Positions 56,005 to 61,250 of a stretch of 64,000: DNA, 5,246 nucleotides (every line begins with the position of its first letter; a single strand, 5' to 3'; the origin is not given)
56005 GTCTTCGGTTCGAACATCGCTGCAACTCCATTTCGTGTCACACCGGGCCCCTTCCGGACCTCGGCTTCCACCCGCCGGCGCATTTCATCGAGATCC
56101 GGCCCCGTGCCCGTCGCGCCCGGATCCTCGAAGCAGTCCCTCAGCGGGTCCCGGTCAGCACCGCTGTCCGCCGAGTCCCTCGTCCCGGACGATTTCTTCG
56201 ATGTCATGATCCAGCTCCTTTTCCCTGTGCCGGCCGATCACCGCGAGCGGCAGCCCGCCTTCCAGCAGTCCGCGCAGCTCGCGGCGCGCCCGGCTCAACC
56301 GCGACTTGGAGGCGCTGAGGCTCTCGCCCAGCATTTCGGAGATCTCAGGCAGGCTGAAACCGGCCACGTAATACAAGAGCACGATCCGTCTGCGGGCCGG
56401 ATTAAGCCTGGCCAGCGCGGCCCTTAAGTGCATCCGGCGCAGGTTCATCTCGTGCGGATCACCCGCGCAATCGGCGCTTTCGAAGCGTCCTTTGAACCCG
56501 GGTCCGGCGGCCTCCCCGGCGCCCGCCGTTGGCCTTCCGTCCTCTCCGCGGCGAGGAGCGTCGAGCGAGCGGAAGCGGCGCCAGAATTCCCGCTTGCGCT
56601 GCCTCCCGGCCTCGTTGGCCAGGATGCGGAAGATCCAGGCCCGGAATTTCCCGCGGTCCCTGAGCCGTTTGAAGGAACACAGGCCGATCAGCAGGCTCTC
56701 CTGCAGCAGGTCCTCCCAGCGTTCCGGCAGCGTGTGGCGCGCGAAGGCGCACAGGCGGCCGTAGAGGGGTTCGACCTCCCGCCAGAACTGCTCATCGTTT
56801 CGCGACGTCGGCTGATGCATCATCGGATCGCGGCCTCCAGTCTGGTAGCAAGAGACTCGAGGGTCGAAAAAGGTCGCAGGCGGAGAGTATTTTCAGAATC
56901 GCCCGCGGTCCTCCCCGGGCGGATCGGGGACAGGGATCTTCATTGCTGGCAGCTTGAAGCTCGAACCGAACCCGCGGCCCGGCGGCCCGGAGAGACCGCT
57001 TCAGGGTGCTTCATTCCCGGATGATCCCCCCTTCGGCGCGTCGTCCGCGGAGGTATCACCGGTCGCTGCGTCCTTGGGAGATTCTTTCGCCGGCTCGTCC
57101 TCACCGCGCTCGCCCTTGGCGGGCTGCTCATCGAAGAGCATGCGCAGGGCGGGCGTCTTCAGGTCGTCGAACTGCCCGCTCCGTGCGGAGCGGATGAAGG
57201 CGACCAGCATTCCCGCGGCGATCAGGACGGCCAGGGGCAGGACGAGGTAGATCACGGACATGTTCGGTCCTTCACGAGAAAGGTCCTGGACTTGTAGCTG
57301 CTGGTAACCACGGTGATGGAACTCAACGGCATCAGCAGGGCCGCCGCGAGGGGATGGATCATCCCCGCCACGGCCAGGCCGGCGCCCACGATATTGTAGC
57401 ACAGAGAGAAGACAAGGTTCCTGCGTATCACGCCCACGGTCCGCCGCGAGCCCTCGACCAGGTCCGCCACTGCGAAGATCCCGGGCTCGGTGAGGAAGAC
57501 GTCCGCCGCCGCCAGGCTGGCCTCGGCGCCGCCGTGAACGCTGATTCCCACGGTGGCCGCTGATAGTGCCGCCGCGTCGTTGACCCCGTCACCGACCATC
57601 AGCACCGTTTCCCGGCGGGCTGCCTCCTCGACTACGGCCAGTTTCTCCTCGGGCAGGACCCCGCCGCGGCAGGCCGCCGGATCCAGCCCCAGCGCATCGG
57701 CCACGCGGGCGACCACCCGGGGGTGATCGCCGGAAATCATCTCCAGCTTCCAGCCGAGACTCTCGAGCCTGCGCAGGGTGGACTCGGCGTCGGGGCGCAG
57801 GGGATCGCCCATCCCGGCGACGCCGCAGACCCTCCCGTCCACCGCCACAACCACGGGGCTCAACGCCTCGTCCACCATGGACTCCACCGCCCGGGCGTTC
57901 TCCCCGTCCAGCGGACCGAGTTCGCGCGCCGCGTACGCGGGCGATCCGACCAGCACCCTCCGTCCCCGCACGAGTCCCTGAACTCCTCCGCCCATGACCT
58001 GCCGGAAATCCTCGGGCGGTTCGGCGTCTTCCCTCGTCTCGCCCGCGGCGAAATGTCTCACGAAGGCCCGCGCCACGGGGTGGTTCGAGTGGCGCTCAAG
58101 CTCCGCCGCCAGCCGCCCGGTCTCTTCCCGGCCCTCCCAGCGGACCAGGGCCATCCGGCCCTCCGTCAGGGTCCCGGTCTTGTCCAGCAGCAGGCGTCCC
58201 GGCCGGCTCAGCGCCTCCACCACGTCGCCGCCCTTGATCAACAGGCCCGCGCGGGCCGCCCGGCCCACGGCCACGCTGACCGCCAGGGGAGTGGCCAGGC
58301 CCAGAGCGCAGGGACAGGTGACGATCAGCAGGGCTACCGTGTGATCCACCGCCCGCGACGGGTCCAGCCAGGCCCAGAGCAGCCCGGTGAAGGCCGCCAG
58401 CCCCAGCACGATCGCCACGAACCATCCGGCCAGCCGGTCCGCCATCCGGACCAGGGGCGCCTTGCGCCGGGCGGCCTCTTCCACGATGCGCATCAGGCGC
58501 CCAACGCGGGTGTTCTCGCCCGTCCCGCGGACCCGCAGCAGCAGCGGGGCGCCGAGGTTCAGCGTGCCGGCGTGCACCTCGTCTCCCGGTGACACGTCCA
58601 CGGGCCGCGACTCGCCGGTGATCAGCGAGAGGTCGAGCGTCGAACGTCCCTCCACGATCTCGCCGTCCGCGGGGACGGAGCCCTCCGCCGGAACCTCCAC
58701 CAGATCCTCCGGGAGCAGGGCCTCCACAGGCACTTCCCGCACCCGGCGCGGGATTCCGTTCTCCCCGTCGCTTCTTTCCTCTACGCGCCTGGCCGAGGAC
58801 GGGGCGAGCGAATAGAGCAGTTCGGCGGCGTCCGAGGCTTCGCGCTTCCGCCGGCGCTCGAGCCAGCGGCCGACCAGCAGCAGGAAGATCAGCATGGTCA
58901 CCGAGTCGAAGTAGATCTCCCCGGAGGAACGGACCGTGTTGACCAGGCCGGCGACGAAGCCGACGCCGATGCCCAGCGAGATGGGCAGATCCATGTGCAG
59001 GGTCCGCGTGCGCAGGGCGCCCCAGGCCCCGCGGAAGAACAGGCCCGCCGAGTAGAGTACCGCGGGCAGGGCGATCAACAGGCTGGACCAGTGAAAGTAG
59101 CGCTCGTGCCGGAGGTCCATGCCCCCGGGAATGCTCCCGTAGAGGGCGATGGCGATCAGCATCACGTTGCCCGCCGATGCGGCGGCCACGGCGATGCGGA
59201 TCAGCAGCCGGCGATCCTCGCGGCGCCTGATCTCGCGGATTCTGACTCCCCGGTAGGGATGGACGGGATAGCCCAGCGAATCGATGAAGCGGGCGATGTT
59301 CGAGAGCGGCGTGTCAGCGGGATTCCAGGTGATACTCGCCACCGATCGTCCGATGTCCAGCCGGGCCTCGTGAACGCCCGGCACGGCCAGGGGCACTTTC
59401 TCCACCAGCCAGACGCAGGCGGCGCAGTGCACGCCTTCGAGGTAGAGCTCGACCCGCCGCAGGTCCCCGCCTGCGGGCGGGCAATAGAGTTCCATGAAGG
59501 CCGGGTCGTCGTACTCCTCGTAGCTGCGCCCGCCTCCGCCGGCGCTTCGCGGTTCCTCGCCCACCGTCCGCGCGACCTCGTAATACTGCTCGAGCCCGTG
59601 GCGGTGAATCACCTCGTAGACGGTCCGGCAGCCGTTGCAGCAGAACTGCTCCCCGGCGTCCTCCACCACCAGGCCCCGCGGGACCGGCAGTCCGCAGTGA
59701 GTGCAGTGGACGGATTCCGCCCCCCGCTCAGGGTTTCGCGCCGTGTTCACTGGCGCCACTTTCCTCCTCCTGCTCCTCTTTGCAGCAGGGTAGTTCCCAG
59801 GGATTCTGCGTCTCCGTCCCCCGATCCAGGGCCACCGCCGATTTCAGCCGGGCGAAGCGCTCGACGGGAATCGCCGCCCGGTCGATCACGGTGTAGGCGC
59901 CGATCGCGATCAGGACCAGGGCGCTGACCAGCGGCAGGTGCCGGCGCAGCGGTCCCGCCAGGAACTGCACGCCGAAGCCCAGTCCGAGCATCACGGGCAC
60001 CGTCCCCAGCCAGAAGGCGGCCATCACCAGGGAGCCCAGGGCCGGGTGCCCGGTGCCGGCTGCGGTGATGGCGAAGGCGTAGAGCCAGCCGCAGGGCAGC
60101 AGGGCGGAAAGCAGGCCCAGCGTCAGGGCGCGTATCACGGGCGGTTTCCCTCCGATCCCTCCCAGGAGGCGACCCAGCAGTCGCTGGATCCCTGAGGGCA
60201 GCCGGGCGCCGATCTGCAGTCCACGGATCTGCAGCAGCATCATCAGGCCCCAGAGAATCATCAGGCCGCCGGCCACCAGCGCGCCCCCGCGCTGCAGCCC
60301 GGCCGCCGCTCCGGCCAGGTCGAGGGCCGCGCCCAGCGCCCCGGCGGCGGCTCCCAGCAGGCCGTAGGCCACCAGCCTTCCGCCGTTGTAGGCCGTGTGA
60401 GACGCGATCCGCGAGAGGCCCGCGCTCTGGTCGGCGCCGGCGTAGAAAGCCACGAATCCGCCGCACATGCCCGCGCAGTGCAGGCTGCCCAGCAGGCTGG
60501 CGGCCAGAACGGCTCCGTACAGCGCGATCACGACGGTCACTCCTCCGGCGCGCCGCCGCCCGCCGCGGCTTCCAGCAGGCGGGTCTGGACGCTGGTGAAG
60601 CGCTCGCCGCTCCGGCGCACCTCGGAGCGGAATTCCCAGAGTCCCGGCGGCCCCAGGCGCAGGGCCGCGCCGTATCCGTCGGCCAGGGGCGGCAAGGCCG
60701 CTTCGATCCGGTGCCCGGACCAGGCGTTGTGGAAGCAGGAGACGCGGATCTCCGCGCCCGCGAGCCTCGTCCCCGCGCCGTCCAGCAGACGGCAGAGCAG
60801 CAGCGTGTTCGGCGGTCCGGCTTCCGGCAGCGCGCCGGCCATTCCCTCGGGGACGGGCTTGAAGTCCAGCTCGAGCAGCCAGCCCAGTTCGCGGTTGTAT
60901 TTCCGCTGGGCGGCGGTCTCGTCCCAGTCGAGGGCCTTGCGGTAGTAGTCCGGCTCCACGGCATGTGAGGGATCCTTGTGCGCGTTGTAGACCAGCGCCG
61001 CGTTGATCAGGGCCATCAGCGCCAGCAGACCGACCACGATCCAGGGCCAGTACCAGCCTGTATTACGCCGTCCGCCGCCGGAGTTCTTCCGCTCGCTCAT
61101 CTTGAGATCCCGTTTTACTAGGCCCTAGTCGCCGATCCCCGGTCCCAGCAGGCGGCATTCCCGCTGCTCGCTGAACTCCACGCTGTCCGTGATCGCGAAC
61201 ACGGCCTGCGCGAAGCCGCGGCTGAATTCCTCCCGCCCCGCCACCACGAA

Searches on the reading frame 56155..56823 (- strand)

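Call 50: search_protein_families(library=pfam, proteins=[window:56155-56823:-], max_evalue=0.00001)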
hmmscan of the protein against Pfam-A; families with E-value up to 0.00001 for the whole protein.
window:56155-56823:- (222 aa): 3 families
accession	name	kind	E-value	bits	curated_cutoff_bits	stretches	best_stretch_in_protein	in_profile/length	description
PF08281.18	Sigma70_r4_2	-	1.8e-14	53.5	25.7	1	133-183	4-54/54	Sigma-70, region 4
PF04545.22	Sigma70_r4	-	1.6e-09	37.6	24.1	1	136-184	1-49/50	Sigma-70, region 4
PF04542.20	Sigma70_r2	-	1.3e-06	28.6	24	1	18-79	3-68/71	Sigma-70 region 2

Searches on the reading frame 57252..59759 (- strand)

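Call 50: search_protein_families(library=pfam, proteins=[window:57252-59759:-], max_evalue=0.00001)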
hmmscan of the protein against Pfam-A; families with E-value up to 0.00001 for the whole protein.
window:57252-59759:- (835 aa): 4 families
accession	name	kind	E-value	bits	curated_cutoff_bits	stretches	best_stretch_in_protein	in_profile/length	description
PF00122.25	E1-E2_ATPase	-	3.7e-49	167.2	28.1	1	318-503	2-180/181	E1-E2 ATPase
PF00702.32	Hydrolase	-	2.2e-28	100.4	26.4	1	524-735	5-190/191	haloacid dehalogenase-like hydrolase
PF12156.14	ATPase-cat_bd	-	2.2e-14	54.4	27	1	18-92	1-81/86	Putative metal-binding domain of cation transport ATPase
PF00403.32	HMA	-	1.1e-09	38.9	24.8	1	105-164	2-61/62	Heavy-metal-associated domain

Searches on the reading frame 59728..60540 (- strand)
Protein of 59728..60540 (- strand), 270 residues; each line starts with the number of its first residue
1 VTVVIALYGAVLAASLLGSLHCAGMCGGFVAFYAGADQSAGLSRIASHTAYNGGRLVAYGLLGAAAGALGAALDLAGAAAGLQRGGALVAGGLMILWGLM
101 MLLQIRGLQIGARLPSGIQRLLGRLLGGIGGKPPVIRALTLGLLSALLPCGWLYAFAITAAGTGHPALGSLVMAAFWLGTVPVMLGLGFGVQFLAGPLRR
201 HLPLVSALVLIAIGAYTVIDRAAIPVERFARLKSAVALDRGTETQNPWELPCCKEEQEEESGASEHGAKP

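Call 50: search_protein_families(library=pfam, proteins=[window:59728-60540:-], max_evalue=0.00001)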
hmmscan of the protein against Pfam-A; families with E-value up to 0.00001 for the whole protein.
window:59728-60540:- (270 aa): 1 family
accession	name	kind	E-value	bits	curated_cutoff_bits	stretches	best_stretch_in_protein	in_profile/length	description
PF13386.12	DsbD_2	-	1e-42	146.7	24.9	1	11-216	2-199/199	Cytochrome C biogenesis protein transmembrane region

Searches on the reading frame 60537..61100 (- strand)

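Call 50: search_protein_families(library=pfam, proteins=[window:60537-61100:-], max_evalue=0.00001)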
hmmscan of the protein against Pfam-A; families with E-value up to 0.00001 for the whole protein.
window:60537-61100:- (187 aa): 1 family
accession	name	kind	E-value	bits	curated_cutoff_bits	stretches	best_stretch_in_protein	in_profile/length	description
PF05751.16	FixH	-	2e-16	60.8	23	1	18-170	4-145/150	FixH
